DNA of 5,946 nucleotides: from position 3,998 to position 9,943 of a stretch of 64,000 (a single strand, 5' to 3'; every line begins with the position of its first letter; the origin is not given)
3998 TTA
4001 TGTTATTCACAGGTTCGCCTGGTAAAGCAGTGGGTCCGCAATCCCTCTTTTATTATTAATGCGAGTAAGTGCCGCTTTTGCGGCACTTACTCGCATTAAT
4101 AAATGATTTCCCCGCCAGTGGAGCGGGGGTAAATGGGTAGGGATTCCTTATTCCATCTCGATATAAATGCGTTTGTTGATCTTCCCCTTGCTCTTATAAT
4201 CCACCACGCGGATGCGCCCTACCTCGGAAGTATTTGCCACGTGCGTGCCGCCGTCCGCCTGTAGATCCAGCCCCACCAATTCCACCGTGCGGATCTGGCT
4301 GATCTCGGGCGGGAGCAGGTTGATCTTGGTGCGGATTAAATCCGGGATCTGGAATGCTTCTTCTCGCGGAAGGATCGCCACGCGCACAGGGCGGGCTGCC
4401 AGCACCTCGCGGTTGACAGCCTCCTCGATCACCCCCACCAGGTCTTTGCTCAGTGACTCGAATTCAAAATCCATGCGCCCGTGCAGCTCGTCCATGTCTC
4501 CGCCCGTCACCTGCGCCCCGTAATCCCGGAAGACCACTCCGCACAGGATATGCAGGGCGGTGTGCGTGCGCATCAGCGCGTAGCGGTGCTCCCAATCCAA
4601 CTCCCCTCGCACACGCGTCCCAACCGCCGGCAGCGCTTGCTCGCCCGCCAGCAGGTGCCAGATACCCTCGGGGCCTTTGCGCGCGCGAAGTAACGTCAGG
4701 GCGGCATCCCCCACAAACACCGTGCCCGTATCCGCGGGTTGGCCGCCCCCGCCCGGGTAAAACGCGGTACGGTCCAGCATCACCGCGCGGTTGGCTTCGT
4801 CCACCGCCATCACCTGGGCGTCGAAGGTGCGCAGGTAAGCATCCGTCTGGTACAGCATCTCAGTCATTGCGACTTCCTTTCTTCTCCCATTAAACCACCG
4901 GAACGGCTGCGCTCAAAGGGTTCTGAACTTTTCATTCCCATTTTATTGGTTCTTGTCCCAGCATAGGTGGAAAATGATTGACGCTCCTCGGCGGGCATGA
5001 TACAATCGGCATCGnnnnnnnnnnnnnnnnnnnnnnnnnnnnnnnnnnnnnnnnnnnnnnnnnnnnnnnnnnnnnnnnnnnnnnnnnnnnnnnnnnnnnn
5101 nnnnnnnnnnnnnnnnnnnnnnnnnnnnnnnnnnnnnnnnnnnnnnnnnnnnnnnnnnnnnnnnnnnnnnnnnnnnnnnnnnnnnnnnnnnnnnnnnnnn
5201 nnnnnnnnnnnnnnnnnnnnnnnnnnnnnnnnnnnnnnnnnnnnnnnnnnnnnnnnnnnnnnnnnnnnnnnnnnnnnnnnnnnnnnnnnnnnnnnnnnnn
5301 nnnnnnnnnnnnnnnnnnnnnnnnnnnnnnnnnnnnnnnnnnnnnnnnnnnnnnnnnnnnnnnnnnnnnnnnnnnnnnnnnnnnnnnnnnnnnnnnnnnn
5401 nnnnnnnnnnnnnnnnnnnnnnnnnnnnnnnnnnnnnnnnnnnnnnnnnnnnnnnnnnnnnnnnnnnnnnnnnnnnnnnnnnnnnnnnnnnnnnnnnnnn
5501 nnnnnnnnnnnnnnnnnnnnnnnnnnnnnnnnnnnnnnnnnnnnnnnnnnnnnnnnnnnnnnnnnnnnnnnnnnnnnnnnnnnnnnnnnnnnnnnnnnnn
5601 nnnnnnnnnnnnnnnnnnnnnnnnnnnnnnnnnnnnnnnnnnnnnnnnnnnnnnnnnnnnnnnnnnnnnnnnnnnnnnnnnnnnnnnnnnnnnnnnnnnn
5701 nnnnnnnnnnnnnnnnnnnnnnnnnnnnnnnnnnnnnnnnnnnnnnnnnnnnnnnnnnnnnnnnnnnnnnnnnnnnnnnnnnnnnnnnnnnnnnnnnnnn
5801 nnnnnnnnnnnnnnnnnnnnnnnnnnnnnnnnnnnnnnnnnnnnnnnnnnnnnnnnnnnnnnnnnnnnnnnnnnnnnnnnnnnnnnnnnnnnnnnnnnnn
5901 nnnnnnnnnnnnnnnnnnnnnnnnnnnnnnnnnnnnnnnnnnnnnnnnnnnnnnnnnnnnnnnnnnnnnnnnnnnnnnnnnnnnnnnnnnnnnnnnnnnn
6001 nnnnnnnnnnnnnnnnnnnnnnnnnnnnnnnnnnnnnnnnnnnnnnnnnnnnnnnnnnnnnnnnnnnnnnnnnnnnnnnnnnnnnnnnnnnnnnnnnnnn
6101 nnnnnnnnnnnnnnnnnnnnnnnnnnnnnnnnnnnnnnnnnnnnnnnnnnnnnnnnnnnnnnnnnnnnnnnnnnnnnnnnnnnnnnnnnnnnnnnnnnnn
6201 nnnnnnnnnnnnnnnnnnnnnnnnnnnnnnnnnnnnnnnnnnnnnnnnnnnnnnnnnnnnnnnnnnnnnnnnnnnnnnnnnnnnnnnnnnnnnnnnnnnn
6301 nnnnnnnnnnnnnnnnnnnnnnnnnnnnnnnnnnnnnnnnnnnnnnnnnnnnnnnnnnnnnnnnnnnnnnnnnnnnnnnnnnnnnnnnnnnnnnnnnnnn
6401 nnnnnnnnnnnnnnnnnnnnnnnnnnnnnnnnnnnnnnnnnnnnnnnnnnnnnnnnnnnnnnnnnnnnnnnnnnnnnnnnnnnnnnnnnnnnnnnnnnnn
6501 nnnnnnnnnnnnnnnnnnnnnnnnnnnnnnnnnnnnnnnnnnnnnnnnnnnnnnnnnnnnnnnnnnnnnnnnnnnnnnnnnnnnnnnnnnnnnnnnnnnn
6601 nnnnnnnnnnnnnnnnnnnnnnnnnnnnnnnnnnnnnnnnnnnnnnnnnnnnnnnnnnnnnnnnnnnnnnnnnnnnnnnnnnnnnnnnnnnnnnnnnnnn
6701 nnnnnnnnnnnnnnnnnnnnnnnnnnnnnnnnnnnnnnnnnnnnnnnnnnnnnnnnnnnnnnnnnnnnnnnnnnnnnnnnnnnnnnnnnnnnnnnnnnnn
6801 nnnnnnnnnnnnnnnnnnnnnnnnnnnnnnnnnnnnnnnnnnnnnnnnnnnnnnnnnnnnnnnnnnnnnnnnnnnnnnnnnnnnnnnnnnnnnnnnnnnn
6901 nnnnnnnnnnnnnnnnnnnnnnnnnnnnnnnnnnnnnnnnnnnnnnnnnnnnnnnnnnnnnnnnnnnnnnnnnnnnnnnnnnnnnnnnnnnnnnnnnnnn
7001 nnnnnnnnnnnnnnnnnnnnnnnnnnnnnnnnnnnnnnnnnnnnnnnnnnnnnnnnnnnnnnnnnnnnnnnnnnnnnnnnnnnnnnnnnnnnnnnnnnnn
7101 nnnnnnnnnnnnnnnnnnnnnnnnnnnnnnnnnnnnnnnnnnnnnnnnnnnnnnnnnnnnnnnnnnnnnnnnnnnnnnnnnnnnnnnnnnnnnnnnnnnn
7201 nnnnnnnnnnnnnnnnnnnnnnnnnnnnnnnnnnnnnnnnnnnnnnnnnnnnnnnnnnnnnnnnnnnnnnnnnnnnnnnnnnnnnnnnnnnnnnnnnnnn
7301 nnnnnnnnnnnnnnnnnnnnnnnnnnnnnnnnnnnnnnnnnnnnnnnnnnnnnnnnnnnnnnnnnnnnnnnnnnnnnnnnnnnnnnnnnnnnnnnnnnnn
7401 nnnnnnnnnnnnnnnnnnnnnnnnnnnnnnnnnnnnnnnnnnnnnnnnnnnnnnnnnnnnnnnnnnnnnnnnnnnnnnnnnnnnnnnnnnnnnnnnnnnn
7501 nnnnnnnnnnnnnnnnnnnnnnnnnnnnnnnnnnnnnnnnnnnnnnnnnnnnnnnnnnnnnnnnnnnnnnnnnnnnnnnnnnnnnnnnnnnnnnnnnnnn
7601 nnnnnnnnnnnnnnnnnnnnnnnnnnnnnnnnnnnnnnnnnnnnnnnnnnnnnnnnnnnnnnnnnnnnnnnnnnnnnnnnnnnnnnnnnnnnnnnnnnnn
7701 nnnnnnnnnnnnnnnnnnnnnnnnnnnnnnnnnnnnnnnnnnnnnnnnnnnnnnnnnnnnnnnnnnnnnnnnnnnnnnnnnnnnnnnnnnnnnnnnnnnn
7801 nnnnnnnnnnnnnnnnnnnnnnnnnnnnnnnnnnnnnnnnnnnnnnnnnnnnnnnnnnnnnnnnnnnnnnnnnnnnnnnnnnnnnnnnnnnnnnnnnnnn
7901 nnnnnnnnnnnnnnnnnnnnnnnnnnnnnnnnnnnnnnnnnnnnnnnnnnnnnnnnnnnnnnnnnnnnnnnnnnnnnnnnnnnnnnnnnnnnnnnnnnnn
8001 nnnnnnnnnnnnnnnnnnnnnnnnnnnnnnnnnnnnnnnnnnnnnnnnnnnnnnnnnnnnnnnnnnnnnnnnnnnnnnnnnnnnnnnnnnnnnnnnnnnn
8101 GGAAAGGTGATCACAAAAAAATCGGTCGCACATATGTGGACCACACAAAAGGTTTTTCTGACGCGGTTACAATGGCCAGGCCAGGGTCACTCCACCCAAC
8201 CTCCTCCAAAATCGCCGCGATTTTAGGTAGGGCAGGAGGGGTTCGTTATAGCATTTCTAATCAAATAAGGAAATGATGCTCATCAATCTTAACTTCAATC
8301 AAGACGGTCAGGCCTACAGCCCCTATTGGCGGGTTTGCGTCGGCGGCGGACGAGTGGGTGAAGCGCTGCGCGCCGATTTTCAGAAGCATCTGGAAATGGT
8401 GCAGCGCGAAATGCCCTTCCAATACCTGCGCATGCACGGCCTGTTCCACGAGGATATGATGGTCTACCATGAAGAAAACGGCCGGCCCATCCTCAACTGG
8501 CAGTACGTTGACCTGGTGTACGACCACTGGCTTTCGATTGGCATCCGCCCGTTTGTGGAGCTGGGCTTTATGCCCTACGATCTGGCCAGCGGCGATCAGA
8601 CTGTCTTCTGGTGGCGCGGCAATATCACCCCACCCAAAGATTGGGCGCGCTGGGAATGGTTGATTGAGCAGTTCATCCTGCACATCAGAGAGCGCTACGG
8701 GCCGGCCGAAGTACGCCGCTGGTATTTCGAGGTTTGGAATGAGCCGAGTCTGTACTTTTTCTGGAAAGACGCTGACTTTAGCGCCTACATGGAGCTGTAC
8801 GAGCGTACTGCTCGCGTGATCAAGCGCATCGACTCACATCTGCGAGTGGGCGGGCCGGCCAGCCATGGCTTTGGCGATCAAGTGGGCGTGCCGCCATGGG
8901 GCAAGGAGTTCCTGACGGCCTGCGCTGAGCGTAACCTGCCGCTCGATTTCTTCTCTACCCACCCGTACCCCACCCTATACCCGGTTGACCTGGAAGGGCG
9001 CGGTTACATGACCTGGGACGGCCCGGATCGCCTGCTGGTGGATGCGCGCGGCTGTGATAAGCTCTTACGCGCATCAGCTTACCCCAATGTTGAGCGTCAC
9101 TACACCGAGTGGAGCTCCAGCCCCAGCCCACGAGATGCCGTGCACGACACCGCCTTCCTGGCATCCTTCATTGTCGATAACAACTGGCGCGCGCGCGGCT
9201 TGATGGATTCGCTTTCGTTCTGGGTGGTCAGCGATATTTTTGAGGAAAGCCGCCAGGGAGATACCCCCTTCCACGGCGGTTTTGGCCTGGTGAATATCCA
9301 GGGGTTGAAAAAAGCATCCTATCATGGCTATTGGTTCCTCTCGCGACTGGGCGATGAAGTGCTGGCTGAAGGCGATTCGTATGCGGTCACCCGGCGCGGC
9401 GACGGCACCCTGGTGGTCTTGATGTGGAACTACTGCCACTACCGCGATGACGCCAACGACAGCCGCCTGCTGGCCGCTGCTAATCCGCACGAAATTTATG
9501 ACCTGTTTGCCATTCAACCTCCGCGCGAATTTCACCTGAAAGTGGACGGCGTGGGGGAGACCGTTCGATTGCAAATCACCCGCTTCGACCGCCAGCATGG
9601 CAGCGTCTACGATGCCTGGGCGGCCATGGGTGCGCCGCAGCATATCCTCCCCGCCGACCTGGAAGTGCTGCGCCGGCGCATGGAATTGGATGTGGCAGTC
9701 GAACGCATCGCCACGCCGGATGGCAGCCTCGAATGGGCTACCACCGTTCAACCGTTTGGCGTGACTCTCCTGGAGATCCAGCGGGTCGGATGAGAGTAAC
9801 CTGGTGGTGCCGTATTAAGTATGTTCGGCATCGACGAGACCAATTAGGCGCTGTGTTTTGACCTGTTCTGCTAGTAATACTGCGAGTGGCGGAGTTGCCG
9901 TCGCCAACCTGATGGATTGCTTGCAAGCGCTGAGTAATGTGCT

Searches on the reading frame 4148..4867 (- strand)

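Call 67: search_protein_families(library=pfam, proteins=[window:4148-4867:-], max_evalue=0.0001)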
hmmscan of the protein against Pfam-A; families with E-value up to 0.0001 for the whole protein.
window:4148-4867:- (239 aa): 2 families
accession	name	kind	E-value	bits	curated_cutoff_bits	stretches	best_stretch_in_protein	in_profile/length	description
PF01411.24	tRNA-synt_2c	-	1.7e-10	40.6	30.3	1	16-93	476-551/552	tRNA synthetases class II (A)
PF07973.19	tRNA_SAD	-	1.4e-09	38.2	24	1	192-235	1-44/44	Threonyl and Alanyl tRNA synthetase second additional domain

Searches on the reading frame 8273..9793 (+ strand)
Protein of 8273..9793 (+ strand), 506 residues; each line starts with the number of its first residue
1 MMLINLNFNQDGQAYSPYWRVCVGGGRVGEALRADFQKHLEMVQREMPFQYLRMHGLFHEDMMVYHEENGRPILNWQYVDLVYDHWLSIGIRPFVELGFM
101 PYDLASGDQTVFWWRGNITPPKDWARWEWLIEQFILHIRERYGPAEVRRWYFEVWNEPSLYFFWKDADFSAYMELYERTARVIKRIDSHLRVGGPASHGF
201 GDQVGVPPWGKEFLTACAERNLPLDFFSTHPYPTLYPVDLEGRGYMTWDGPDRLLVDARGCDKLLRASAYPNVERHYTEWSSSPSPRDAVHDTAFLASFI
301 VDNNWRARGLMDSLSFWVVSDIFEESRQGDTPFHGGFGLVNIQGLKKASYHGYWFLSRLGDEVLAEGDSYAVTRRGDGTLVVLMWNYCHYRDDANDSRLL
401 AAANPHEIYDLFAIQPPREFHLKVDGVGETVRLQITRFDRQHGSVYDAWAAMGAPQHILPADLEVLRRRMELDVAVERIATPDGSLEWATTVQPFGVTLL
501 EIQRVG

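Call 5: search_protein_families(library=pfam, proteins=[window:8273-9793:+], max_evalue=0.01)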
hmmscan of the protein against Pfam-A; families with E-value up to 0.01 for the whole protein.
window:8273-9793:+ (506 aa): 1 family
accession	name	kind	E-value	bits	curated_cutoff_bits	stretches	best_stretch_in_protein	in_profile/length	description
PF01229.23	Glyco_hydro_39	-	7.2e-95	319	26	1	2-470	1-455/472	Glycosyl hydrolases family 39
